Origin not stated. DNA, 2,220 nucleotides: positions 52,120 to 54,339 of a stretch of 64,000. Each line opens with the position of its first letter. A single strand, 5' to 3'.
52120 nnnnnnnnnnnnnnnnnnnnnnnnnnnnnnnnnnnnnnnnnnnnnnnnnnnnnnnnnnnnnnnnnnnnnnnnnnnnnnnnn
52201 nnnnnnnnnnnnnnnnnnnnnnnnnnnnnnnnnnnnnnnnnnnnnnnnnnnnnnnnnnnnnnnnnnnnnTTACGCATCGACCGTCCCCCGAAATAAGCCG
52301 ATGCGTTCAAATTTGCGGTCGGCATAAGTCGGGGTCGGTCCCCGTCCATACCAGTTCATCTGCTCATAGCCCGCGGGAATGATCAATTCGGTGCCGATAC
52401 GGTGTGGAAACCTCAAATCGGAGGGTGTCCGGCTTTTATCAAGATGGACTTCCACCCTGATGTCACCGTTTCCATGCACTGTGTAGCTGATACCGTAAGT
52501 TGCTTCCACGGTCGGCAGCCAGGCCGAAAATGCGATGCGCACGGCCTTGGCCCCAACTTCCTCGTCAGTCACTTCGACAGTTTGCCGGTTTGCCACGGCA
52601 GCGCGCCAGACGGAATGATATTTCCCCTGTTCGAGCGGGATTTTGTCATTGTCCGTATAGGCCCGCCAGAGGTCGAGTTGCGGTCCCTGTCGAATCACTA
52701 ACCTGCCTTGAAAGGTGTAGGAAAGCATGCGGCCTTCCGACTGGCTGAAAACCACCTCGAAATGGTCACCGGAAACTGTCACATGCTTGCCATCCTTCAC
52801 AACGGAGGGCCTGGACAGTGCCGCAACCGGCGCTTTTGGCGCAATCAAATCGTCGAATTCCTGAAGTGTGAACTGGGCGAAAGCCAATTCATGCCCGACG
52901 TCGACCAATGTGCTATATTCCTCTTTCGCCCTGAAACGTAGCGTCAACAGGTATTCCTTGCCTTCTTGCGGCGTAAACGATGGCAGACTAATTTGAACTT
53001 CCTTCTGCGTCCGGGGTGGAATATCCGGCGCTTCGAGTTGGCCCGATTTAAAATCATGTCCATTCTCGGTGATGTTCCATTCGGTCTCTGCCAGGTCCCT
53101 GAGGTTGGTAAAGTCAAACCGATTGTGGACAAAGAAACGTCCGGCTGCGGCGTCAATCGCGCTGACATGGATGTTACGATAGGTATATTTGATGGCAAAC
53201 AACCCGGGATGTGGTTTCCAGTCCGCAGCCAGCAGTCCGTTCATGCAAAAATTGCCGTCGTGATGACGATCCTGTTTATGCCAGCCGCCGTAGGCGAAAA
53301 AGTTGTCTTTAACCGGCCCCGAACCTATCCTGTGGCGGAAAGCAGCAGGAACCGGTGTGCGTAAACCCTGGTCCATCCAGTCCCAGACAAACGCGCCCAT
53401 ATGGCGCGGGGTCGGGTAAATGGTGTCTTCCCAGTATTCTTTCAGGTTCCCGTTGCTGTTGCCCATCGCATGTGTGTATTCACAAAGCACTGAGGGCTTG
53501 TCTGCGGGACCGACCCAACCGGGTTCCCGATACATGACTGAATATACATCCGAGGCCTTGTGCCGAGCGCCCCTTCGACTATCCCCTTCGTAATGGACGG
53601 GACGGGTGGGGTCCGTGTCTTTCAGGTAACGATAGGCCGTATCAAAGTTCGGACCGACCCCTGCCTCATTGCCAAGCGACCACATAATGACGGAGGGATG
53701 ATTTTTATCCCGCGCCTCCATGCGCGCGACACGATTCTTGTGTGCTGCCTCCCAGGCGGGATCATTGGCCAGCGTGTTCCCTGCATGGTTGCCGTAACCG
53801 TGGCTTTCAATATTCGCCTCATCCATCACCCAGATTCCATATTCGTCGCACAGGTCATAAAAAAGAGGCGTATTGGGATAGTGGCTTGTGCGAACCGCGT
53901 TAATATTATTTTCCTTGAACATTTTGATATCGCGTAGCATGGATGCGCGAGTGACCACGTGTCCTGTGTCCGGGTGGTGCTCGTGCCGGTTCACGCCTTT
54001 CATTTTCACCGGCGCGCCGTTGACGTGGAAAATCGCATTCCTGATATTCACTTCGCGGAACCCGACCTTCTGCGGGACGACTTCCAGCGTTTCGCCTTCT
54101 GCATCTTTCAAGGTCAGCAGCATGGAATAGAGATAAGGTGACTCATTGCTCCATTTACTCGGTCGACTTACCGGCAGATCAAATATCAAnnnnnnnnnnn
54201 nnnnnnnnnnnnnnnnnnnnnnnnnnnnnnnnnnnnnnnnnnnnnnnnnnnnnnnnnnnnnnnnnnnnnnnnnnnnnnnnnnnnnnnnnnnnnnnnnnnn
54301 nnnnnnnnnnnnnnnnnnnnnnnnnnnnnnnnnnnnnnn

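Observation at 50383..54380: Tandem GH2 glycosidases fused in frame across a single TAA, both lacking N-terminal domains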

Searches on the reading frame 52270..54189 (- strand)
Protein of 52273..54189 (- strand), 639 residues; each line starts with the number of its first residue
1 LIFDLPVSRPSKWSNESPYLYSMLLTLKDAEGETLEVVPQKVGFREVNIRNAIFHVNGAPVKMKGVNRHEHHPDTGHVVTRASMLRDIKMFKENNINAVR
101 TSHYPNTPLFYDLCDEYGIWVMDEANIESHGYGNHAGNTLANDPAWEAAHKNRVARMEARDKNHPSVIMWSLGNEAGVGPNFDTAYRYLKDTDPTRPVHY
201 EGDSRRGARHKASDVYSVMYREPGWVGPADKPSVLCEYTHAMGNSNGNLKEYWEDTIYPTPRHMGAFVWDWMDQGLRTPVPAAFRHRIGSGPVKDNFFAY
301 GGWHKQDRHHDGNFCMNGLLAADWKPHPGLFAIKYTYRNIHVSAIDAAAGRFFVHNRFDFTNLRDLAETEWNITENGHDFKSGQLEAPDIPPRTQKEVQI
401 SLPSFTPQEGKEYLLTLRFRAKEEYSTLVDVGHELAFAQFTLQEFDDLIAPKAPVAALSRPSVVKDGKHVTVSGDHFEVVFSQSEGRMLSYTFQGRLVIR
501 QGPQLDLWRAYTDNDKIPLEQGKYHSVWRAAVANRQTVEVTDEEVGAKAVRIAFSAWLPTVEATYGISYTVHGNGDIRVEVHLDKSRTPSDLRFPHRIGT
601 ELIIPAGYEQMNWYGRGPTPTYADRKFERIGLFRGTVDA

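Call 8: search_protein_families(library=pfam, proteins=[window:52273-54189:-], max_evalue=0.01)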
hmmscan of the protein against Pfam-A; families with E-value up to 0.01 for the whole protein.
window:52273-54189:- (639 aa): 4 families
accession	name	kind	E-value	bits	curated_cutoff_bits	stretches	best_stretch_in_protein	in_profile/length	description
PF02836.23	Glyco_hydro_2_C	-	6.6e-89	298.5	21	1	47-341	1-301/302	Glycosyl hydrolases family 2, TIM barrel domain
PF02929.23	Bgal_small_N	-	1.3e-29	104.1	25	1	473-638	1-155/248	Beta galactosidase small chain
PF16353.11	LacZ_4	-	1.2e-19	70.8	27.3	1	354-443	3-87/87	Beta-galactosidase, domain 4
PF00703.27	Glyco_hydro_2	-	2.7e-08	35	23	1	4-45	69-109/109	Glycosyl hydrolases family 2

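Call 12: find_homologous_proteins(query=window:52273-54189:-)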
Query window:52273-54189:- (639 aa): 8000 proteins with E <= 0.001 among 8000 candidates; the best 120 are listed.
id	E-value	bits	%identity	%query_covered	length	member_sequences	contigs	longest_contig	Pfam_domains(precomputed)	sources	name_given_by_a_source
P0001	0.0e+0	1459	96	100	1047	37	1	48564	PF02837.25,PF16353.12,PF02836.24,PF00703.28,PF22666.3,PF02929.24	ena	-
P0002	0.0e+0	1318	85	100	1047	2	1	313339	PF02837.25,PF16353.12,PF02836.24,PF00703.28,PF22666.3,PF02929.24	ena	-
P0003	0.0e+0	1279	82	100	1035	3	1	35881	PF02837.25,PF16353.12,PF02836.24,PF00703.28,PF02929.24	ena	-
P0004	0.0e+0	1271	82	100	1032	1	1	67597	PF02837.25,PF16353.12,PF02836.24,PF00703.28,PF22666.3,PF02929.24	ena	-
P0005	0.0e+0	1257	81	100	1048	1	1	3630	PF02837.25,PF16353.12,PF02836.24,PF00703.28,PF22666.3,PF02929.24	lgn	-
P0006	0.0e+0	1250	80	100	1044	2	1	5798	PF02837.25,PF16353.12,PF02836.24,PF00703.28,PF02929.24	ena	-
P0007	0.0e+0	1248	81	100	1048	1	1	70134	PF02837.25,PF16353.12,PF02836.24,PF00703.28,PF22666.3,PF02929.24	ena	-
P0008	0.0e+0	1224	79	100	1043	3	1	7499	PF02837.25,PF16353.12,PF02836.24,PF00703.28,PF02929.24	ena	-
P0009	0.0e+0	1181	76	100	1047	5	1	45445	PF02837.25,PF16353.12,PF02836.24,PF00703.28,PF22666.3,PF02929.24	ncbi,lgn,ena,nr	ncbi:MAG: DUF4981 domain-containing protein [Gammaproteobacteria bacterium]|nr:DUF4981 domain-contai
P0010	3.1e-266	904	59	100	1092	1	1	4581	PF02837.25,PF16353.12,PF02836.24,PF00703.28,PF22666.3,PF02929.24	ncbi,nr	ncbi:MAG: DUF4981 domain-containing protein [Planctomycetes bacterium]|nr:DUF4981 domain-containing 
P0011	3.7e-262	890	58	100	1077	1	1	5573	PF02837.25,PF16353.12,PF02836.24,PF00703.28,PF22666.3,PF02929.24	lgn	-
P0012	2.4e-257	874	58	100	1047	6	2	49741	PF02837.25,PF16353.12,PF02836.24,PF00703.28,PF22666.3,PF02929.24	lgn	-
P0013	2.9e-255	867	56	100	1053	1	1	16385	PF02837.25,PF16353.12,PF02836.24,PF00703.28,PF22666.3,PF02929.24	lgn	-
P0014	1.7e-248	845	57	100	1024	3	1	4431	PF02837.25,PF16353.12,PF02836.24,PF00703.28,PF22666.3,PF02929.24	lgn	-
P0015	4.9e-246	837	57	98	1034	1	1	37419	PF02837.25,PF16353.12,PF02836.24,PF00703.28,PF22666.3,PF02929.24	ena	-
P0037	6.2e-211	721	50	100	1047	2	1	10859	PF02837.25,PF16353.12,PF02836.24,PF00703.28,PF22666.3,PF02929.24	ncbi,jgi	ncbi:MAG: beta-galactosidase, LacZ type [Planctomycetota bacterium]|jgi:beta-galactosidase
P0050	9.8e-204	697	50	99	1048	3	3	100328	PF02837.25,PF16353.12,PF21467.4,PF03198.21,PF02836.24,PF00703.28,PF22666.3,PF02929.24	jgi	jgi:beta-galactosidase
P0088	4.6e-191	655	48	100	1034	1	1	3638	PF02837.25,PF16353.12,PF02836.24,PF00703.28,PF22666.3,PF02929.24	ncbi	-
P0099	5.7e-190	652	46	99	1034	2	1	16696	PF02837.25,PF16353.12,PF02836.24,PF00703.28,PF22666.3,PF02929.24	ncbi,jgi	-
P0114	1.6e-187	643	48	100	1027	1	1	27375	PF02837.25,PF16353.12,PF02836.24,PF00703.28,PF22666.3,PF02929.24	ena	-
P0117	2.4e-187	643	48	100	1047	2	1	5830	PF02837.25,PF16353.12,PF02836.24,PF00703.28,PF22666.3,PF02929.24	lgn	-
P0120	6.0e-187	642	47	99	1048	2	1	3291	PF02837.25,PF16353.12,PF02836.24,PF00703.28,PF22666.3,PF02929.24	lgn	-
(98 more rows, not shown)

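Call 13: find_encoding_contigs(protein=P0001, flank=10000, max_places=6)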
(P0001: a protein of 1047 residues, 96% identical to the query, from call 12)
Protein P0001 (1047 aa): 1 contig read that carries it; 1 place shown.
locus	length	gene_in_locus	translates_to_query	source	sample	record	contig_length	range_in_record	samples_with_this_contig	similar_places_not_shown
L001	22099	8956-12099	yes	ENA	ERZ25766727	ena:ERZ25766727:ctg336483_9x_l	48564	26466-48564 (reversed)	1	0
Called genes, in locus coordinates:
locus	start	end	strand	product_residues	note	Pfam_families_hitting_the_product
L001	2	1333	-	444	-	?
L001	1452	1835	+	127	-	PF00106:adh_short, PF08659:KR, PF13561:adh_short_C2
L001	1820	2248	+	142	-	PF00106:adh_short, PF13561:adh_short_C2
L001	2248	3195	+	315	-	PF05035:DGOK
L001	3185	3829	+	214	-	PF01081:Aldolase, PF01729:QRPTase_C (faint)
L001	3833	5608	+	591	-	PF00920:ILVD_EDD_N, PF24877:ILV_EDD_C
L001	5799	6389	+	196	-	-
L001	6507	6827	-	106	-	PF00263:Secretin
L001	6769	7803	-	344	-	PF03958:Secretin_N (faint), PF00263:Secretin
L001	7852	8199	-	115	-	PF03958:Secretin_N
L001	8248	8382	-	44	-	-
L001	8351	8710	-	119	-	-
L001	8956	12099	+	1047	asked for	PF02837:Glyco_hydro_2_N, PF22666:Glyco_hydro_2_N2 (weak), PF00703:Glyco_hydro_2, PF02836:Glyco_hydro_2_C, PF16353:LacZ_4, PF02929:Bgal_small_N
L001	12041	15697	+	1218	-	PF00041:fn3 (faint), PF22848:ASD1_dom (weak), PF03797:Autotransporter (weak)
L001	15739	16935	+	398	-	PF07745:Glyco_hydro_53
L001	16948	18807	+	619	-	PF02837:Glyco_hydro_2_N, PF22666:Glyco_hydro_2_N2, PF00703:Glyco_hydro_2, PF02836:Glyco_hydro_2_C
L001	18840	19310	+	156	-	PF16355:DUF4982, PF18565:Glyco_hydro2_C5 (weak)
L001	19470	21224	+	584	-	PF02776:TPP_enzyme_N, PF00205:TPP_enzyme_M, PF02775:TPP_enzyme_C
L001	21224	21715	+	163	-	PF01842:ACT, PF22629:ACT_AHAS_ss, PF13710:ACT_5, PF10369:ALS_ss_C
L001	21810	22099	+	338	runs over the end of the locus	PF02826:2-Hacid_dh_C (weak), PF03446:NAD_binding_2 (weak), PF03807:F420_oxidored (weak), PF07991:KARI_N, PF01450:KARI_C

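Call 14: find_encoding_contigs(protein=P0002, flank=10000, max_places=6)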
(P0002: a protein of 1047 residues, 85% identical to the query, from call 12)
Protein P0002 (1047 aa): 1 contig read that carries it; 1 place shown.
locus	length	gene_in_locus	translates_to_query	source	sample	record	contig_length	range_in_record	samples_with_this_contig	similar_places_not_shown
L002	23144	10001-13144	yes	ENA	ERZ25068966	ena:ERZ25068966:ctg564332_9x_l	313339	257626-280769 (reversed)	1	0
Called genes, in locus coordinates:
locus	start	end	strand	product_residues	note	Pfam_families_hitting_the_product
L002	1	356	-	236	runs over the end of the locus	PF00392:GntR, PF07729:FCD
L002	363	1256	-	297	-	PF08450:SGL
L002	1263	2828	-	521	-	PF00474:SSF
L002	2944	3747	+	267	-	PF00106:adh_short, PF08659:KR, PF13561:adh_short_C2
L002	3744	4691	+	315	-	PF05035:DGOK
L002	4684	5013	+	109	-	PF01081:Aldolase, PF01180:DHO_dh (faint)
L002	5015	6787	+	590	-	PF00920:ILVD_EDD_N, PF24877:ILV_EDD_C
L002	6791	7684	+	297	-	-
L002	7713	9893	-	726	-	PF21305:type_II_gspD_N0, PF03958:Secretin_N, PF00263:Secretin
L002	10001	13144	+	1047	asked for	PF02837:Glyco_hydro_2_N, PF22666:Glyco_hydro_2_N2 (weak), PF00703:Glyco_hydro_2, PF02836:Glyco_hydro_2_C, PF16353:LacZ_4, PF02929:Bgal_small_N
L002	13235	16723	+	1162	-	PF07745:Glyco_hydro_53, PF22680:Glyco_hydro_123_N_2, PF13320:GH123_cat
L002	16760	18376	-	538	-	PF08548:Peptidase_M10_C (faint), PF00353:HemolysinCabind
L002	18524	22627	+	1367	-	PF00041:fn3 (weak), PF25833:Fn3_SaeA_3rd (faint), PF00041:fn3, PF03935:SKN1_KRE6_Sbg1 (faint), PF00722:Glyco_hydro_16, PF26113:GH16_XgeA, PF22680:Glyco_hydro_123_N_2, PF13320:GH123_cat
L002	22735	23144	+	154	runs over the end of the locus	-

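Call 19: list_cluster_members(proteins=[P0001])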
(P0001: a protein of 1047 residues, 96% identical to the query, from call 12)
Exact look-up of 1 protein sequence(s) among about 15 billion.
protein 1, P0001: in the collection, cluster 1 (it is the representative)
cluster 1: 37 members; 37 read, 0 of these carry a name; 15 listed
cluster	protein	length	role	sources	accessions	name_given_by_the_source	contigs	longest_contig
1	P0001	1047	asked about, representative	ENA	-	-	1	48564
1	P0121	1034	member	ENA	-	-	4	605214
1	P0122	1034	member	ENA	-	-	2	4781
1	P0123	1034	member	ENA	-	-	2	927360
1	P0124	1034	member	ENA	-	-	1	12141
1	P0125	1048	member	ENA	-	-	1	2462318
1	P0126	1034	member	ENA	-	-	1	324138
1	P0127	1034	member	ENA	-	-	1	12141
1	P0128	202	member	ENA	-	-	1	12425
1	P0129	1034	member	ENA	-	-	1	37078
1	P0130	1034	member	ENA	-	-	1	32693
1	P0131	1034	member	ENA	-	-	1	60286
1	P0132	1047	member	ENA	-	-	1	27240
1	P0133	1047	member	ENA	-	-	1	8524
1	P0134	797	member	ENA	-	-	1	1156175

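Call 23: find_encoding_contigs(protein=window:52270-54123:-, flank=10000, max_places=10)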
Protein window:52270-54123:- (617 aa): no gene with exactly this product is on record in the collection.

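Call 26: find_related_loci(query=P0001, collection=genome_contigs, flank=10000)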
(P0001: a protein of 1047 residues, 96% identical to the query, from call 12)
Query P0001 (1047 aa) in genome_contigs; peptide patterns used: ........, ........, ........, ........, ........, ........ (x = any residue, [..] = any of these).
600 stretches matched a pattern (row limit reached: there are more); 597 encode a relative of the query (tblastn E <= 1e-3); the best 80 are kept; 80 distinct loci.
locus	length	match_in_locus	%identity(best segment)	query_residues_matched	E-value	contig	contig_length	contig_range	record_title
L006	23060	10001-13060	51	3-1042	0e+0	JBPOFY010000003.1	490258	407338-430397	MAG: Opitutaceae bacterium isolate MAG_28 MAG_28_3, whole genome shotgun sequence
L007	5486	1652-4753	49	9-1042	0e+0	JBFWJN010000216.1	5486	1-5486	MAG: Kiritimatiellales bacterium isolate CA_2019_NHSR_2 NODE_31010_length_5486_cov_3.408472_NHSR, whole genome shotgun s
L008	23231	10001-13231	47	1-1042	0e+0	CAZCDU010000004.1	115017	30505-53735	MAG TPA_asm: uncultured Victivallales bacterium isolate binchicken_co142_396 genome assembly, contig: NODE_266_length_11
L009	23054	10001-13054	48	20-1042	0e+0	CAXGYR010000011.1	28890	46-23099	MAG TPA_asm: uncultured Kiritimatiellaceae bacterium isolate ERR315857_concoct_135 genome assembly, contig: ERZ5402319.8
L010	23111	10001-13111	46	11-1042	0e+0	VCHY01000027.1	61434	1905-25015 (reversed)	Labilibacter sediminis strain CG51 CG51_Scaffold27, whole genome shotgun sequence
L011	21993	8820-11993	45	2-1042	0e+0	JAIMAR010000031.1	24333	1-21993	MAG: Bryobacteraceae bacterium isolate HOT.MAX.089 Contig31, whole genome shotgun sequence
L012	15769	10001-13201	45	6-1047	0e+0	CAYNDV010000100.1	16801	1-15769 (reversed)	MAG TPA_asm: uncultured Vicinamibacterales bacterium isolate binchicken_co115_131 genome assembly, contig: NODE_5396_len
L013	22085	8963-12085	45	5-1047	0e+0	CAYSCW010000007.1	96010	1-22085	MAG TPA_asm: uncultured Eubacteriales bacterium isolate binchicken_co34_437 genome assembly, contig: NODE_205_length_960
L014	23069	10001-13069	44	22-1042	0e+0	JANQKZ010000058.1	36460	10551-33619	MAG: Opitutales bacterium isolate PL25a_bin.31 k99_3384805, whole genome shotgun sequence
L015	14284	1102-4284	43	8-1044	0e+0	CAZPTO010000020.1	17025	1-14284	MAG TPA_asm: uncultured Bacteroidaceae bacterium isolate binchicken_co13_402 genome assembly, contig: NODE_4889_length_1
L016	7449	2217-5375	42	3-1042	0e+0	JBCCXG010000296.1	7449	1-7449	MAG: Bacteroidota bacterium isolate P01_F01_bin.12 k141_3541310_length_7449_cov_13.0000, whole genome shotgun sequence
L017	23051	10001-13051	41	22-1041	0e+0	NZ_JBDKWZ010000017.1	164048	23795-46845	Rapidithrix thailandica strain JCM 23209 contig17, whole genome shotgun sequence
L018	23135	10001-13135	43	1-1040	0e+0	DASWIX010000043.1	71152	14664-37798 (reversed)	MAG TPA_asm: Gemmatimonadales bacterium isolate SMAG_U2880 k141_1241774, whole genome shotgun sequence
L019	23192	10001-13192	43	16-1047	0e+0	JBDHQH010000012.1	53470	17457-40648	MAG: Verrucomicrobiota bacterium isolate AS-MESO-3CA.215 NODE_2440_length_53470_cov_11.198416, whole genome shotgun sequ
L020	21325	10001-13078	42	30-1042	0e+0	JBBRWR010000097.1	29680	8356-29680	MAG: Opitutales bacterium isolate La4_metabat2.052 La4_metabat2.052_K_1711491_L_29680_cov_19.4215, whole genome shotgun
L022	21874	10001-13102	43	1-1047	0e+0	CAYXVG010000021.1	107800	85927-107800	MAG TPA_asm: uncultured Solibacteraceae bacterium isolate SRP141376_co4_146 genome assembly, contig: NODE_274_length_107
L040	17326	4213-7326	41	30-1047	0e+0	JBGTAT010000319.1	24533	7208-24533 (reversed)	MAG: Terrimicrobiaceae bacterium isolate JTS-AC8 k141_3531760, whole genome shotgun sequence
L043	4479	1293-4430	42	29-1047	0e+0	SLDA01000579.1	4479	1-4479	MAG: Thermoflexales bacterium isolate CSSed162cmB_528 CSSed16-2cmB-106132, whole genome shotgun sequence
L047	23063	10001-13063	43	31-1020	0e+0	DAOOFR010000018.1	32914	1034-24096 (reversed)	MAG TPA_asm: Opitutaceae bacterium isolate AMR_MDS_4452 NODE_1514_length_32914_cov_7.276576, whole genome shotgun sequen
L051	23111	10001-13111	39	23-1047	0e+0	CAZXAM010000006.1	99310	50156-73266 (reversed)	MAG TPA_asm: uncultured Rikenellaceae bacterium isolate SRP192927_co7_131 genome assembly, contig: NODE_232_length_99310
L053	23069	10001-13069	40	15-1047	0e+0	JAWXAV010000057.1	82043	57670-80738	MAG: Bythopirellula sp. isolate MP5IB2.151 k99_476484, whole genome shotgun sequence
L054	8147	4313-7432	39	22-1047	0e+0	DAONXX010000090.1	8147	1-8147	MAG TPA_asm: Bacteroidales bacterium isolate AMR_MDS_4137 NODE_10686_length_8147_cov_6.351211, whole genome shotgun sequ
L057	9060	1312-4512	39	1-1047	0e+0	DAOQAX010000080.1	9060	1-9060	MAG TPA_asm: Bacteroidales bacterium isolate AMR_MDS_1251 NODE_9074_length_9060_cov_4.632537, whole genome shotgun seque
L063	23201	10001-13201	37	1-1047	0e+0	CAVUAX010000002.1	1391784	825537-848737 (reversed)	MAG: uncultured Bacteroidales bacterium isolate MFD05684.bin.2.65 genome assembly, contig: contig_34074, whole genome sh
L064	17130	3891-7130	37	1-1047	0e+0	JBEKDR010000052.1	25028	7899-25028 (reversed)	MAG: Bacteroidales bacterium isolate SPRUCE 188 SPRUCE_188_52, whole genome shotgun sequence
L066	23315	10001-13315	36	1-1047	0e+0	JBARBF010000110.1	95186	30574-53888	MAG: Bacteroidales bacterium isolate MFD05764_ilm_asm_bin327 k127_3640011, whole genome shotgun sequence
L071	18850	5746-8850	39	11-1047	0e+0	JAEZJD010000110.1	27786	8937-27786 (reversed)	MAG: Bacteroidetes bacterium isolate OH_CDB_219 k127_1057463, whole genome shotgun sequence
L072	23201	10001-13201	39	1-1047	0e+0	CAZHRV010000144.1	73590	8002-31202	MAG TPA_asm: uncultured Rikenellaceae bacterium isolate SRP185410_co1_20 genome assembly, contig: k141_1109047, whole ge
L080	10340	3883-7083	39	1-1047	0e+0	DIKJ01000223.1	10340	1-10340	MAG TPA_asm: Bacteroidales bacterium UBA5621 UBA5621_contig_141133, whole genome shotgun sequence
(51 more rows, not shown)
